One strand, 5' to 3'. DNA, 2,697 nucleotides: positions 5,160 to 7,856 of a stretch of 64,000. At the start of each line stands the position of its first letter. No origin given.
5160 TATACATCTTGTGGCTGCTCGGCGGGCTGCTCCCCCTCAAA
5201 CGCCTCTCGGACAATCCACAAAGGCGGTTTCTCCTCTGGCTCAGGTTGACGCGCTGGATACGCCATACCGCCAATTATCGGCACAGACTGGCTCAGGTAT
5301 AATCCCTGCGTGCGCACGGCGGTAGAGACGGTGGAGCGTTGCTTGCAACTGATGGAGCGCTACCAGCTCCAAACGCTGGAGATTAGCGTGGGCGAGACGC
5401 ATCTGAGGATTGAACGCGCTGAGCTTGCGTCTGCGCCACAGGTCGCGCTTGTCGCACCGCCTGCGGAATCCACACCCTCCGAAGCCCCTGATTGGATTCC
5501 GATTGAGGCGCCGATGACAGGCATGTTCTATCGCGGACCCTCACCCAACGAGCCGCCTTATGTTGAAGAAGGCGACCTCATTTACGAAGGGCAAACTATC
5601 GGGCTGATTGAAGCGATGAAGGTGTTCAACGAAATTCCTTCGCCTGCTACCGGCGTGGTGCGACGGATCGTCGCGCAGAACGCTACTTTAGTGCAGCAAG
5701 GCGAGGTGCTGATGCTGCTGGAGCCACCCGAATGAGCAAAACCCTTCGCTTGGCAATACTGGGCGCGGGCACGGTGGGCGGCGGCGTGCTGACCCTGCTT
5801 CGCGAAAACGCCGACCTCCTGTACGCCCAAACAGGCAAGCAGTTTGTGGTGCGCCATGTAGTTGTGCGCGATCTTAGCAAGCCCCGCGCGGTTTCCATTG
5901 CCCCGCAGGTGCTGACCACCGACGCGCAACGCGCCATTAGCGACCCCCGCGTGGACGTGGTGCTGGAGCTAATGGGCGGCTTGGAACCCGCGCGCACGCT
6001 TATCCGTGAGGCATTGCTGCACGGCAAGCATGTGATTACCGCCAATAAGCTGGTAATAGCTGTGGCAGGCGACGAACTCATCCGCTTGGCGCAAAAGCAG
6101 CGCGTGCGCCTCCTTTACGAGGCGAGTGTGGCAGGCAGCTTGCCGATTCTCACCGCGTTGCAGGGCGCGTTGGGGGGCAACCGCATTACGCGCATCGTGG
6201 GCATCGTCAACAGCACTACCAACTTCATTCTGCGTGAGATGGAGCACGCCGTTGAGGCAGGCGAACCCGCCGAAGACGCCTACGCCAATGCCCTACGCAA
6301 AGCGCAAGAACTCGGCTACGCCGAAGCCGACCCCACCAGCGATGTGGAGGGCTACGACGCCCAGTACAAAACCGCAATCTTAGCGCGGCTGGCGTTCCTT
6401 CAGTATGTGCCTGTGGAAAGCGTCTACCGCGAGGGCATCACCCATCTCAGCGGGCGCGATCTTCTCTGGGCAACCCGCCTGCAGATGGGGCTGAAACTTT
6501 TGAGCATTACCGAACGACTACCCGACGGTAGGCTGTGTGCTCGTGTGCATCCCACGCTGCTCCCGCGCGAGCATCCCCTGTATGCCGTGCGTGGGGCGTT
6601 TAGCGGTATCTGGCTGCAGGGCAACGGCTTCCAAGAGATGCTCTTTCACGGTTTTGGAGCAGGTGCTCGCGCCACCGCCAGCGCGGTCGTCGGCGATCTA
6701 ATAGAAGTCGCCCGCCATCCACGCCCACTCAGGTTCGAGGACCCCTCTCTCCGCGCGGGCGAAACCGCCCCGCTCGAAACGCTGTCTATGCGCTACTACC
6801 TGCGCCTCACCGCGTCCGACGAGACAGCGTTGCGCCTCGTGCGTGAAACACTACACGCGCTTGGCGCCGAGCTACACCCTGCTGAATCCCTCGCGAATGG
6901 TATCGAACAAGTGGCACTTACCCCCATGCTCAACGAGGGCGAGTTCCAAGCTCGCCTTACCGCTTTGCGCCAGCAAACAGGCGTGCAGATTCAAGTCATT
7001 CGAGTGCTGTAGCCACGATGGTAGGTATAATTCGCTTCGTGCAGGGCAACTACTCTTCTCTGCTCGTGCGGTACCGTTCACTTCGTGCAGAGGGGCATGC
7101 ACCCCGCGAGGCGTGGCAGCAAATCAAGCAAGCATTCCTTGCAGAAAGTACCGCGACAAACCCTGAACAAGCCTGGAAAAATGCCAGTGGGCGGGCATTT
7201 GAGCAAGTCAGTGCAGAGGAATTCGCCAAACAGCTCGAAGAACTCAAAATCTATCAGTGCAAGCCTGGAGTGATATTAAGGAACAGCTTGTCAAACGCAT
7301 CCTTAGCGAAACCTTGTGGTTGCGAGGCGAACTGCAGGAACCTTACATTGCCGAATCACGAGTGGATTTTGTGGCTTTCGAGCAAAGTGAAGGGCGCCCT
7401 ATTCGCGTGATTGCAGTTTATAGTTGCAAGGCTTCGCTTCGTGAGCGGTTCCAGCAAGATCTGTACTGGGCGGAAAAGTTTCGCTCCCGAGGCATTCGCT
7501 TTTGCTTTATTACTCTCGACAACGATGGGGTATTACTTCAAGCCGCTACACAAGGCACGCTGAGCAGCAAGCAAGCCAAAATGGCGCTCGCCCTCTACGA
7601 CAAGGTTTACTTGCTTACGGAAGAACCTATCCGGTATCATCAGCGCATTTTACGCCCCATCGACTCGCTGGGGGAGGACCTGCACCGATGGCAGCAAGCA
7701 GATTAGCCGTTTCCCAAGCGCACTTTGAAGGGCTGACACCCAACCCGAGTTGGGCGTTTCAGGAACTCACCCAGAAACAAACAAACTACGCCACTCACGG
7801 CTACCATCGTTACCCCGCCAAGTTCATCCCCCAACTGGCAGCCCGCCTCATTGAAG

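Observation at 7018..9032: R-M cassette bracketed by a 17-bp direct repeat, apparently inserted into the promoter/start of the Dop-like gene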

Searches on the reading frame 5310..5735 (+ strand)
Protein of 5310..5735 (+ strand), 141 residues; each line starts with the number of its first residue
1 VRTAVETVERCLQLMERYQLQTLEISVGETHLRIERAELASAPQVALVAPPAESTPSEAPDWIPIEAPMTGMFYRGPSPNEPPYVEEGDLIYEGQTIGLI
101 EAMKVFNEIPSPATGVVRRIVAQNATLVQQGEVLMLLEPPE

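Call 6: search_protein_families(library=pfam, proteins=[window:5310-5735:+], max_evalue=0.01)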
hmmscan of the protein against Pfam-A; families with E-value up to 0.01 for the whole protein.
window:5310-5735:+ (141 aa): 3 families
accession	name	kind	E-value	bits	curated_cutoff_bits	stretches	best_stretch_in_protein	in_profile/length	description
PF00364.28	Biotin_lipoyl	-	7.5e-17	61.4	22.1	1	65-136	3-72/73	Biotin-requiring enzyme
PF01597.25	GCV_H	-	0.0035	17.7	22.2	1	86-133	40-84/122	Glycine cleavage H-protein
PF13375.12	RnfC_N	-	0.0052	17.2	25.6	1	83-127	44-87/101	RnfC Barrel sandwich hybrid domain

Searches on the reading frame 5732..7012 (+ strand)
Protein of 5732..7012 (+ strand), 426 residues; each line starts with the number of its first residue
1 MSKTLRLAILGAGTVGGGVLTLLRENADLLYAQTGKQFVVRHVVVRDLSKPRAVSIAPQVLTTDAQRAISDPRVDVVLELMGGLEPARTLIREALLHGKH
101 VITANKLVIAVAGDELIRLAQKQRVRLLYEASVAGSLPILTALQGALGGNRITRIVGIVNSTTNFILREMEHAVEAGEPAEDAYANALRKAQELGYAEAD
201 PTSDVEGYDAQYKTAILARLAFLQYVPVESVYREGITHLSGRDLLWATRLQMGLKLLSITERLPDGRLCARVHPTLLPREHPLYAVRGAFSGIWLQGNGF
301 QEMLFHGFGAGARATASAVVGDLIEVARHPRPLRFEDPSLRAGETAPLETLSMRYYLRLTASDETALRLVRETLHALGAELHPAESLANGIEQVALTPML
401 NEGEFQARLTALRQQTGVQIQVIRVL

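Call 6: search_protein_families(library=pfam, proteins=[window:5732-7012:+], max_evalue=0.01)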
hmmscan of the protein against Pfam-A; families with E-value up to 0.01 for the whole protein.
window:5732-7012:+ (426 aa): 2 families
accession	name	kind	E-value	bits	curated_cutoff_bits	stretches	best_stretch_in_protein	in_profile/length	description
PF00742.24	Homoserine_dh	-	7.6e-52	176.1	22.9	1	138-324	1-173/173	Homoserine dehydrogenase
PF03447.22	NAD_binding_3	-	3.4e-20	73.3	24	1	11-130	1-116/116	Homoserine dehydrogenase, NAD binding domain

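Call 11: find_related_loci(query=window:5732-7012:+, collection=metagenome_contigs, flank=10000)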
Query window:5732-7012:+ (426 aa) in metagenome_contigs; peptide patterns used: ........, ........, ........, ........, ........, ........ (x = any residue, [..] = any of these).
600 stretches matched a pattern (row limit reached: there are more); 582 encode a relative of the query (tblastn E <= 1e-3); the best 80 are kept; 80 distinct loci.
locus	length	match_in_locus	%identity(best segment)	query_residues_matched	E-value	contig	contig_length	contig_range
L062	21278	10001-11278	100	1-426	0e+0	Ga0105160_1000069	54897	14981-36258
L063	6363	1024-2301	80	1-426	0e+0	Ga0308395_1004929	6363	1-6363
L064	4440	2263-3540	79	1-426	0e+0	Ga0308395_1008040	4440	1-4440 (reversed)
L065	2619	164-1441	79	1-426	0e+0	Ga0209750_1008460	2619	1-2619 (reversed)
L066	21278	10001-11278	78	1-426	0e+0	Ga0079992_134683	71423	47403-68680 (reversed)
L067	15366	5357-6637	78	1-426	0e+0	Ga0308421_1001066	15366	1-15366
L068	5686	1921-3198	70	1-426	0e+0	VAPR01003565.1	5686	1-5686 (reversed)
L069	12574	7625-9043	59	3-426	3e-159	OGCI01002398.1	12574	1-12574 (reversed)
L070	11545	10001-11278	80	1-426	0e+0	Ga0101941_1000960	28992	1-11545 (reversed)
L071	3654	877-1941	43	3-363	1e-87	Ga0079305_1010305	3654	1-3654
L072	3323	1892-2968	41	2-367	2e-86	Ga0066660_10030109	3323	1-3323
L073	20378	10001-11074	41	1-364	4e-84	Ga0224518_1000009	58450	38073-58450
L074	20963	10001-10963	43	3-331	2e-82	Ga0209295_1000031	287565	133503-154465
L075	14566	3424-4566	38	1-378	2e-81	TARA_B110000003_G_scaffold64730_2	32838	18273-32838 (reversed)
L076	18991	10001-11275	39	1-425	1e-80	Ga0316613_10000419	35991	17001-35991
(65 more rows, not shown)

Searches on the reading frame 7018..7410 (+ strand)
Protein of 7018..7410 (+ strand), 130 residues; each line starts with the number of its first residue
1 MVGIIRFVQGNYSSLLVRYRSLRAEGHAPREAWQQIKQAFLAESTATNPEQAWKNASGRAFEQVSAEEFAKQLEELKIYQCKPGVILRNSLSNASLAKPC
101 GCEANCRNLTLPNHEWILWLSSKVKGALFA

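Call 6: search_protein_families(library=pfam, proteins=[window:7018-7410:+], max_evalue=0.01)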
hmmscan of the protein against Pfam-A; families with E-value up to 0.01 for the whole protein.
window:7018-7410:+ (130 aa): 0 families

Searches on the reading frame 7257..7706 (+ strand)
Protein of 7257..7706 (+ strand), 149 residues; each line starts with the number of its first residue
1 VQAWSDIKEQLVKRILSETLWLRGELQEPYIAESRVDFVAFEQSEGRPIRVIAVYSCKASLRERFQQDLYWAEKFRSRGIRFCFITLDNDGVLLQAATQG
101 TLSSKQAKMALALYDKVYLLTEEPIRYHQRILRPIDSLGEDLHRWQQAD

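Call 6: search_protein_families(library=pfam, proteins=[window:7257-7706:+], max_evalue=0.01)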
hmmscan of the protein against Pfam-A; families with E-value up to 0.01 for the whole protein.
window:7257-7706:+ (149 aa): 1 family
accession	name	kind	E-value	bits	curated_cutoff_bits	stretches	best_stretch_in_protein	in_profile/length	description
PF18643.7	RE_BsaWI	-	1.5e-09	38.3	26.2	1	33-118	21-103/105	BsaWI restriction endonuclease type 2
